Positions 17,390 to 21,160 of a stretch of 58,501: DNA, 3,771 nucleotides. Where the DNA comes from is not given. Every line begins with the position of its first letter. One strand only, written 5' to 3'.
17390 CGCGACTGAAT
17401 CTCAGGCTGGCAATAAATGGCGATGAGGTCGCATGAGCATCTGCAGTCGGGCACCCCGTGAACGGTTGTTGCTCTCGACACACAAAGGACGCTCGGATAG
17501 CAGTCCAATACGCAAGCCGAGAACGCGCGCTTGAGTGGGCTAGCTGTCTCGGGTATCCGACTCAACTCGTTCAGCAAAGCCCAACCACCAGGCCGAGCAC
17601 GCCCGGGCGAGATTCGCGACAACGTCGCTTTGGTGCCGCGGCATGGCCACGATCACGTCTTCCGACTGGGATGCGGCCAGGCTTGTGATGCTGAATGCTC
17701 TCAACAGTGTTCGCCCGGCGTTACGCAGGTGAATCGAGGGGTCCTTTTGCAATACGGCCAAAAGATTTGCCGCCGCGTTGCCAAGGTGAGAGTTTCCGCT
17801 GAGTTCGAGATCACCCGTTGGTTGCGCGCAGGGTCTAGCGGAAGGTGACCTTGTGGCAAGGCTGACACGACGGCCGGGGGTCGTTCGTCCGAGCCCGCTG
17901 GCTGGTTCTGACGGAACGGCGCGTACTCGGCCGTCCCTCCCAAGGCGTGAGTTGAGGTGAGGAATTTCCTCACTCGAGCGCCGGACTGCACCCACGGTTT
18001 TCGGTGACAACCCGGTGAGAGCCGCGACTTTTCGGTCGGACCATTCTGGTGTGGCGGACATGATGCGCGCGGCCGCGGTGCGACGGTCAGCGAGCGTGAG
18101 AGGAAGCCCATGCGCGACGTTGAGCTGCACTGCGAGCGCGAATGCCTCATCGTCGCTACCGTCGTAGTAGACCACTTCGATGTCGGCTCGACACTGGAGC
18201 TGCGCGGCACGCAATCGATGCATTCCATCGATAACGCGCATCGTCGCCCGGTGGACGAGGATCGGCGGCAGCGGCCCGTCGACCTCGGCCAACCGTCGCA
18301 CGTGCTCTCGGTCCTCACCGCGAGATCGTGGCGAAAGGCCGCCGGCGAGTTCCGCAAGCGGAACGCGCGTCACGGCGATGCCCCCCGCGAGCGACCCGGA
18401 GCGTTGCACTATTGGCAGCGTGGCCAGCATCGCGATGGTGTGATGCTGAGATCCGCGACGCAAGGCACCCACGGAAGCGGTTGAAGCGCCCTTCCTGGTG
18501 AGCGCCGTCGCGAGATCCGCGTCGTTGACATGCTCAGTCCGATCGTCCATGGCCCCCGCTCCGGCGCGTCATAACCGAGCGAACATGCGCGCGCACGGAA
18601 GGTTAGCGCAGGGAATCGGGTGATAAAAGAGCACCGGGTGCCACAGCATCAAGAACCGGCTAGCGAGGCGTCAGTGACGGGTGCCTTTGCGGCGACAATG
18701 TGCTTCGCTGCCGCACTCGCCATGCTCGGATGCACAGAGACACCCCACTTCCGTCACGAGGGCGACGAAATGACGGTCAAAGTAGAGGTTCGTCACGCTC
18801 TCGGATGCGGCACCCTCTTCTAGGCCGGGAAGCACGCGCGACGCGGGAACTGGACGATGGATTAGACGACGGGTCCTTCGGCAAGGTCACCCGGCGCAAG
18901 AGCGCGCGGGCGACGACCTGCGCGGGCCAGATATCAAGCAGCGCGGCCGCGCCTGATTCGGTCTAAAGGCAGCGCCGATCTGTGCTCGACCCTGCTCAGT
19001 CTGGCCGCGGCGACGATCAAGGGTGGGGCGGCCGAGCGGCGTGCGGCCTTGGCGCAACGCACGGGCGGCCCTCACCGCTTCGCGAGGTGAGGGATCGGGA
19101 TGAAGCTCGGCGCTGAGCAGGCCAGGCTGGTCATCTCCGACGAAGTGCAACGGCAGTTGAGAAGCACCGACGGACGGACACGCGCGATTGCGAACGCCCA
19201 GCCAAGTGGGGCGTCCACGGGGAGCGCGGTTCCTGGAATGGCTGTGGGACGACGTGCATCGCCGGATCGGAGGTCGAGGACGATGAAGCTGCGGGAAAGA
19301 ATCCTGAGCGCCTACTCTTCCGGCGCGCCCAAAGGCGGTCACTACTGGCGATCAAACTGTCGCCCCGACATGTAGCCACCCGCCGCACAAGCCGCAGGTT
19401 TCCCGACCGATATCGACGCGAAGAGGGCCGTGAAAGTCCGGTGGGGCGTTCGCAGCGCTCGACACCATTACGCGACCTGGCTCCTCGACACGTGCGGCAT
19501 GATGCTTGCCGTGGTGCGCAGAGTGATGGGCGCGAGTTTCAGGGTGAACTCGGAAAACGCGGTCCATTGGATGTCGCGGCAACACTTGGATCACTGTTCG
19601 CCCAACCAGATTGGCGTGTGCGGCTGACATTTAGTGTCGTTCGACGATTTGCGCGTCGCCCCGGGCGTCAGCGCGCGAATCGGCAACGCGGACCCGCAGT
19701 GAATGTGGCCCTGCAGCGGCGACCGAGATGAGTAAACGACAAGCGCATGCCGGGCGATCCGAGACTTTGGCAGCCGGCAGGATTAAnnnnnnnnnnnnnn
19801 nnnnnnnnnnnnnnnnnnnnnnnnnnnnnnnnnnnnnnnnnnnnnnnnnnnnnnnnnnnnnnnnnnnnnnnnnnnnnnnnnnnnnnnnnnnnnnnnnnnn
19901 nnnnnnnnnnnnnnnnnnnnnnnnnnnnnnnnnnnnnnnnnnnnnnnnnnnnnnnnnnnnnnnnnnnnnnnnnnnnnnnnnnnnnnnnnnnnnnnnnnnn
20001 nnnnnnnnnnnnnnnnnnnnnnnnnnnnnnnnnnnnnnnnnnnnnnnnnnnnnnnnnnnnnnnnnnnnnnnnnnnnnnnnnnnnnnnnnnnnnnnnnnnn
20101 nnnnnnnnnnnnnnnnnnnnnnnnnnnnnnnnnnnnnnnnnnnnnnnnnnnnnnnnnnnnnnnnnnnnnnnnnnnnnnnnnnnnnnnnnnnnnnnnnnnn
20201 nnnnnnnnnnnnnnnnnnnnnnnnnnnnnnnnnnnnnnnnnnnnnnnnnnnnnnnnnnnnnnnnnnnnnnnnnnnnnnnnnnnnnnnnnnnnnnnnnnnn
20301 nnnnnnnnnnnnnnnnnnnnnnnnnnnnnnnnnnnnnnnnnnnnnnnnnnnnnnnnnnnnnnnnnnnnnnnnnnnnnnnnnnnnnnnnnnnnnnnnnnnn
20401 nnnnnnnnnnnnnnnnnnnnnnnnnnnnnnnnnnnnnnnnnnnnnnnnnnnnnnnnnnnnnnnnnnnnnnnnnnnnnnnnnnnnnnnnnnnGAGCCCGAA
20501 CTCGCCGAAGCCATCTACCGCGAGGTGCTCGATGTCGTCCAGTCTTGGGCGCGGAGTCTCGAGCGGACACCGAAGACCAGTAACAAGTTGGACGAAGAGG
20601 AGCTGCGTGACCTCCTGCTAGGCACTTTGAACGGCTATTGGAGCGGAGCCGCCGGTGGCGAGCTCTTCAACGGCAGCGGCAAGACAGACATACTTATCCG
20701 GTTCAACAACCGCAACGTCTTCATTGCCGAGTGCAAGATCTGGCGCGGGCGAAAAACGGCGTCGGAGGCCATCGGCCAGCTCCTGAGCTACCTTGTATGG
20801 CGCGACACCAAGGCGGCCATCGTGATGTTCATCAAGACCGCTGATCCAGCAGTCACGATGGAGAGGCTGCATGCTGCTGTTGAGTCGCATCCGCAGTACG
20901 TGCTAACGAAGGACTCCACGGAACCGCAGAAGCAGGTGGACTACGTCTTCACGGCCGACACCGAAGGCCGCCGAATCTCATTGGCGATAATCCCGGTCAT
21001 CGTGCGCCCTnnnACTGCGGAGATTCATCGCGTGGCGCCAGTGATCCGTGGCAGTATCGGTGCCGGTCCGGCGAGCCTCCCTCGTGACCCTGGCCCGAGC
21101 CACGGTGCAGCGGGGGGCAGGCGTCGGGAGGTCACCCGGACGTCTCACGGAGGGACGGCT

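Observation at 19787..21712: Candidate uncharacterised two-gene defence-like module: RecB/Cas4-type PD-(D/E)xK protein plus a 2-TM partner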

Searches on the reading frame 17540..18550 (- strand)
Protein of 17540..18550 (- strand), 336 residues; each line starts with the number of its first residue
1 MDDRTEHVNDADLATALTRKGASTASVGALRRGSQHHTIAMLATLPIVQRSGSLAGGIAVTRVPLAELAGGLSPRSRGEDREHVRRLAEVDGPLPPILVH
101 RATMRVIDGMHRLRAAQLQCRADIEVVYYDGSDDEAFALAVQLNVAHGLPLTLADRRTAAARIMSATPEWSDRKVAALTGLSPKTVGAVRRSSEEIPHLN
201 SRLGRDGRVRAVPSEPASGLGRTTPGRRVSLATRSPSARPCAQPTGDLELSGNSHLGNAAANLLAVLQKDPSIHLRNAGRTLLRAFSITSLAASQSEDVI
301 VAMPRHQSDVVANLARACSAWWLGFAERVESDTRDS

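Call 5: search_protein_families(library=pfam, proteins=[window:17540-18550:-], max_evalue=1)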
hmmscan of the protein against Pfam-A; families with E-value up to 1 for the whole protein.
window:17540-18550:- (336 aa): 0 families

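Call 6: search_protein_families(library=padloc, proteins=[window:17540-18550:-], max_evalue=1)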
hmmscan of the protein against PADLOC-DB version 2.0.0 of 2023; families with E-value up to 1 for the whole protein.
window:17540-18550:- (336 aa): 0 families

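Call 7: search_protein_families(library=ncbifam, proteins=[window:17540-18550:-], max_evalue=1)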
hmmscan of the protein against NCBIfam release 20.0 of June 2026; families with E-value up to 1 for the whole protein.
window:17540-18550:- (336 aa): 2 families
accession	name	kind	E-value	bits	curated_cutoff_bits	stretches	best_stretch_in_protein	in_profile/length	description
TIGR00180.1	parB_part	domain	0.00094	19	58.45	1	93-186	41-137/186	ParB/RepB/Spo0J family partition protein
NF011839.0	PRK15311.1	equivalog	0.041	13.1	589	1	101-132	215-246/359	fimbrial protein TcfD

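Call 52: search_protein_families(library=phrogs, proteins=[window:17540-18550:-], max_evalue=0.1)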
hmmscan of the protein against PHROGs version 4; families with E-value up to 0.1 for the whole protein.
window:17540-18550:- (336 aa): 11 families
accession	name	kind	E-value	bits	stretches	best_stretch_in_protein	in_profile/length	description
phrog_1033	-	DNA, RNA and nucleotide metabolism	4.7e-10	40.8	1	79-189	53-172/334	ParB-like partition protein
phrog_17439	-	unknown function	4.8e-08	33.7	1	100-211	62-176/240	-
phrog_8071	-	DNA, RNA and nucleotide metabolism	0.00038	20.8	1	58-136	5-85/389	ParB-like partition protein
phrog_498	-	other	0.0013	18.4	1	92-146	69-125/633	DNA methyltransferase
phrog_21315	-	unknown function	0.0052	16.8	1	89-168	40-117/415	-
phrog_620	-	DNA, RNA and nucleotide metabolism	0.011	16.8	1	94-140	45-91/217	ParB-like partition protein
phrog_2159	-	DNA, RNA and nucleotide metabolism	0.025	14.9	1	91-149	94-163/365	ParB-like partition protein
phrog_17560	-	unknown function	0.041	15.3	1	57-127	32-102/119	-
phrog_12305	-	DNA, RNA and nucleotide metabolism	0.054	13.6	1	91-131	40-78/271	ParB-like partition protein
phrog_2273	-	unknown function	0.092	13.8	0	171-208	17-54/85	-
phrog_723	-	DNA, RNA and nucleotide metabolism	0.095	13.5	0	76-137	30-95/223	ParB-like partition protein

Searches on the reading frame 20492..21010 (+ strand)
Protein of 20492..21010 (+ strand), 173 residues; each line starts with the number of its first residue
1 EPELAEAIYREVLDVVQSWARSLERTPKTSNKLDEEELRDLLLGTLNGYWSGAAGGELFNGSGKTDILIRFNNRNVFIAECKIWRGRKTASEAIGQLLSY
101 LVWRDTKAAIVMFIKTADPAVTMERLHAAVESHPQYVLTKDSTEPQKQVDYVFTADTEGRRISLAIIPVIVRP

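Call 46: predict_structure(alignment_id=A3)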
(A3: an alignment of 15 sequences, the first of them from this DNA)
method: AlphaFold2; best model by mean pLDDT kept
length: 173 residues; sequences in the alignment: 15
mean_pLDDT: 85.3   pTM: 0.85
mean pLDDT of the five models: 85.3, 81.3, 81.2, 80.2, 78.2
residues with pLDDT >= 90: 85; 70-90: 68; 50-70: 20; < 50: 0
segments of 3 or more residues with pLDDT < 50: none
pLDDT, mean of each block of 10 residues (from residue 1): 75 91 85 89 86 70 73 77 92 87 78 92 94 95 91 84 93 80
secondary structure, 60 per line:
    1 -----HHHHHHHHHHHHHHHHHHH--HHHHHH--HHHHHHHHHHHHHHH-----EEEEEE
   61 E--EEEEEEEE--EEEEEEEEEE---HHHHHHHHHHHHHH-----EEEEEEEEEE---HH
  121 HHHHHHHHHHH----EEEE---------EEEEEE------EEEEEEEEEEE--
elements in order: H6-24 H27-32 H35-49 E55-61 E64-71 E74-83 H87-100 E106-115 H119-131 E136-139 E149-154 E161-171

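Call 48: fold_search(model_id=the predicted structure, library=pdb)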
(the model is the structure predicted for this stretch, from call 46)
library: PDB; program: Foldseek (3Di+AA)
matches with E <= 10: 477; with E <= 0.001: 0
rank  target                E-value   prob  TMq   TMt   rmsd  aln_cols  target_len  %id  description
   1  4pav_B                1.4e-02  0.35  0.20  0.24  11.9       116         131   14  Structure of hypothetical protein SA1046 from S. aureus. (released 2015-05-06)
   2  4pav_A                1.7e-02  0.33  0.20  0.24  11.9       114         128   15  Structure of hypothetical protein SA1046 from S. aureus. (released 2015-05-06)
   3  1g4u_S                2.9e-02  0.41  0.28  0.17   6.7       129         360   12  CRYSTAL STRUCTURE OF THE SALMONELLA TYROSINE PHOSPHATASE AND GTPASE ACTIVATING PROTEIN SPTP BOUND TO RAC1 (released 2001-01-24)
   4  5w0n_B                7.4e-02  0.15  0.21  0.12  19.6       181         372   12  Structure of human TUT7 catalytic module (CM) in complex with UMPNPP and U2 RNA (released 2017-06-28)
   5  5o31_C                9.6e-02  0.16  0.19  0.17   9.7        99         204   14  Mitochondrial complex I in the deactive state (released 2018-01-17)
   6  9iho_C                1.0e-01  0.14  0.20  0.16  13.8       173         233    9  Open state without NUQM and without flavoprotein (classification state 4) of Pichia pastoris mitochondrial complex I i (released 2025-10-15)
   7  5vzd_A                1.2e-01  0.14  0.22  0.13  16.0       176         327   11  Pre-catalytic ternary complex of human Polymerase Mu (W434A) mutant with incoming nonhydrolyzable UMPNPP (released 2017-07-05)
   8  4s3n_A                1.4e-01  0.69  0.28  0.15   4.3        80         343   14  Crystal structure of human OAS3 domain I in complex with dsRNA (released 2015-03-25)
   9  5csl_A                1.4e-01  0.20  0.28  0.04  12.8       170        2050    5  Crystal structure of the 500 kD yeast acetyl-CoA carboxylase holoenzyme dimer (released 2015-10-28)
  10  4pav_D                1.5e-01  0.13  0.18  0.23   9.6       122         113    9  Structure of hypothetical protein SA1046 from S. aureus. (released 2015-05-06)
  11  1px5_B                1.7e-01  0.51  0.26  0.15   5.1        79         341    9  Crystal structure of the 2'-specific and double-stranded RNA-activated interferon-induced antiviral protein 2'-5'-olig (released 2003-11-25)
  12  5txz_A                1.8e-01  0.20  0.22  0.12  14.1       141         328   10  DNA Polymerase Mu Reactant Complex, 100mM Mg2+ (15 min) (released 2017-08-30)
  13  5vzg_A                1.8e-01  0.18  0.21  0.13  14.1       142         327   11  Pre-catalytic ternary complex of human Polymerase Mu (W434H) mutant with incoming nonhydrolyzable UMPNPP (released 2017-07-05)
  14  1kw3                  1.8e-01  0.06  0.18  0.12  13.1       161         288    9  Crystal structure of 2,3-dihydroxybiphenyal dioxygenase (BphC) at 1.45 A resolution (released 2003-01-28)
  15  6vf5_A                1.9e-01  0.14  0.21  0.13  13.2       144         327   11  DNA Polymerase Mu, 8-oxorGTP:At Product State Ternary Complex, 50 mM Mn2+ (120 min) (released 2021-09-01)
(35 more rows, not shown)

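Call 51: fold_search(model_id=the predicted structure, library=viral)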
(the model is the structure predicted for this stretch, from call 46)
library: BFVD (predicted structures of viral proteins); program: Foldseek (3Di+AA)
matches with E <= 10: 827; with E <= 0.001: 0
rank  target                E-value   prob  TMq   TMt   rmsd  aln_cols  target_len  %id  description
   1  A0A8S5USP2            9.0e-03  0.21  0.19  0.21  14.4       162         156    9  Uncharacterized protein [Myoviridae sp. ctijX18]
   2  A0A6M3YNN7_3          9.6e-03  0.72  0.35  0.08   8.0       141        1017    9  Polyprotein [Riboviria sp.]
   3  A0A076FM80            1.5e-02  0.66  0.32  0.26   9.9       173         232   10  Uncharacterized protein [Aureococcus anophagefferens virus]
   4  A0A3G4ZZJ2            1.6e-02  0.25  0.20  0.22  12.3       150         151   10  Uncharacterized protein [Edafosvirus sp.]
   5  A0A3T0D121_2          2.8e-02  0.12  0.17  0.04  13.9       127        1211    8  (no name in the UniProt tables at hand)
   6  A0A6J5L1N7            3.4e-02  0.63  0.37  0.09  17.5       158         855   10  DOD-type homing endonuclease domain-containing protein [uncultured Caudovirales phage]
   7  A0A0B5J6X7            3.4e-02  0.18  0.23  0.19  14.2       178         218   11  Uncharacterized protein [Pandoravirus inopinatum]
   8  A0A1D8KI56            3.7e-02  0.41  0.25  0.22   8.6       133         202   15  Uncharacterized protein [Synechococcus phage S-CAM1]
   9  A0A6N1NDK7            3.7e-02  0.28  0.25  0.20  17.7       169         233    9  Putative ORFan [Tupanvirus deep ocean]
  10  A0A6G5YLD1            3.9e-02  0.38  0.26  0.29   9.7       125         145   18  (no name in the UniProt tables at hand)
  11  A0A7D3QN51            3.9e-02  0.18  0.21  0.22  15.1       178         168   12  (no name in the UniProt tables at hand)
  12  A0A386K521            5.0e-02  0.25  0.26  0.18  14.6       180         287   12  Uncharacterized protein [Dickeya phage vB_DsoM_JA11]
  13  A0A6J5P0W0            5.4e-02  0.54  0.38  0.28  11.2       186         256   13  HTH_XRE domain containing protein [uncultured Caudovirales phage]
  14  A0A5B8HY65            7.4e-02  0.13  0.20  0.14   9.7       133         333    8  Uncharacterized protein [Mimiviridae sp. ChoanoV1]
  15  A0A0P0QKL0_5          7.4e-02  0.13  0.24  0.05  14.2       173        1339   10  (no name in the UniProt tables at hand)
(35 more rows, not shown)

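Call 53: search_protein_families(library=padloc, alignment_id=A3, max_evalue=5)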
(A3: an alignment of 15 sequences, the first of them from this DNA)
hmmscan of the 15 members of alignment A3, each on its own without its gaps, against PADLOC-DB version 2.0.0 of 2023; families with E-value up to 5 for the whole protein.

A. member 1, seq(173 aa): 2 families
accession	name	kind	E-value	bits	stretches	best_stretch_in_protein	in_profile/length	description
PDLC05036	PDC-S54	-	1.6e-68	230.1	1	1-170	236-405/410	-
PDLC03853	LmuA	-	0.0086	12.8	1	27-102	514-594/655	-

B. families by the number of members that match (of 15 scanned): 7 families
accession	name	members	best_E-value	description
PDLC05036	PDC-S54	15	2.8e-70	-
PDLC04980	PDC-S26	3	0.0044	-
PDLC03853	LmuA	2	0.0086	-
PDLC04983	PDC-S26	1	0.0045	-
PDLC04944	PDC-S18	1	0.024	-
PDLC02430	pPIWI_RE_REase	1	0.024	-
PDLC03624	REase_MTase_IIG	1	0.082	Type IIG restriction enzyme-methyltransferase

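Call 56: search_protein_representatives(alignment_id=A3)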
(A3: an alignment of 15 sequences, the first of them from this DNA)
Query: 15 sequences, 176 profile positions. Proteins with E-value up to 0.001 (for the whole library): 3202; up to 1e-10: 2646; up to 1e-30: 1303. The best 150 are listed.
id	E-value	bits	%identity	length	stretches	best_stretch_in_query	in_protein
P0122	3.0e-90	316.8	-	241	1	1-174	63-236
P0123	1.5e-83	294.9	-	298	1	1-171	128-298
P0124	4.2e-80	283.7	-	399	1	1-172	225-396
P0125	6.0e-76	270.2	-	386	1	1-172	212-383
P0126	7.9e-72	256.8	-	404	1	1-172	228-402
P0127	2.2e-71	255.3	-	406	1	1-169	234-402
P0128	2.3e-71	255.3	-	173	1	3-172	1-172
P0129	4.5e-69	247.8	-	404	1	1-173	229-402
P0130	4.9e-69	247.7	-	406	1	3-171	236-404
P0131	8.4e-69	246.9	-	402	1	1-174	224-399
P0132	5.0e-68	244.4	-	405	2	2-171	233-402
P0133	2.3e-65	235.7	-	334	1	1-173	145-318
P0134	2.8e-61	222.5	-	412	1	1-172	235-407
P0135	1.8e-59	216.6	-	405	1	2-173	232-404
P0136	8.9e-59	214.3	-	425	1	1-173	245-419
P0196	5.2e-47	176.0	-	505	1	1-172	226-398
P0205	1.7e-46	174.3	-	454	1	1-174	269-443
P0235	2.4e-44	167.3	-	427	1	1-171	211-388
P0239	3.6e-44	166.7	-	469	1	1-97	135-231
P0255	3.4e-43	163.5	-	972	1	3-168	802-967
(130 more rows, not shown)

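Call 57: search_protein_families(library=pfam, proteins=[P0255, P0239, P0196, P0205, P0235], max_evalue=0.01)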
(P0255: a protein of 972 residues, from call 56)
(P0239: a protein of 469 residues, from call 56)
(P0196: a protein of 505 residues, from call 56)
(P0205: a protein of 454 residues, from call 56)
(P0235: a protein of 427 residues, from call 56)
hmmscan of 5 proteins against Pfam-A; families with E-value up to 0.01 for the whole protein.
P0255 (972 aa): 0 families

P0239 (469 aa): 0 families

P0196 (505 aa): 1 family
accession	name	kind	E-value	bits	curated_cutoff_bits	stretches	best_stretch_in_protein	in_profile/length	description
PF20964.2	DnaX_C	-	0.00054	20.3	26.2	1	422-467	6-52/113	DNA polymerase III subunit tau, C-terminal domain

P0205 (454 aa): 0 families

P0235 (427 aa): 0 families

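Call 94: search_solved_structures(query=A4, max_evalue=10, show_alignments=4)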
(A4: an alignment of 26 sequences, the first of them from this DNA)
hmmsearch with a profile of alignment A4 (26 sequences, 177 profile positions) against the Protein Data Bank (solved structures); distinct sequences matched with E-value up to 10: 2.
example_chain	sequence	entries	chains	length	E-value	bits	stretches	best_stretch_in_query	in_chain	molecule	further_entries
2wvk_A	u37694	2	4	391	1.4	11.4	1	10-57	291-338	MANNOSYL-3-PHOSPHOGLYCERATE SYNTHASE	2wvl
2wvm_A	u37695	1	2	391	1.9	11.1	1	10-57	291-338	MANNOSYL-3-PHOSPHOGLYCERATE SYNTHASE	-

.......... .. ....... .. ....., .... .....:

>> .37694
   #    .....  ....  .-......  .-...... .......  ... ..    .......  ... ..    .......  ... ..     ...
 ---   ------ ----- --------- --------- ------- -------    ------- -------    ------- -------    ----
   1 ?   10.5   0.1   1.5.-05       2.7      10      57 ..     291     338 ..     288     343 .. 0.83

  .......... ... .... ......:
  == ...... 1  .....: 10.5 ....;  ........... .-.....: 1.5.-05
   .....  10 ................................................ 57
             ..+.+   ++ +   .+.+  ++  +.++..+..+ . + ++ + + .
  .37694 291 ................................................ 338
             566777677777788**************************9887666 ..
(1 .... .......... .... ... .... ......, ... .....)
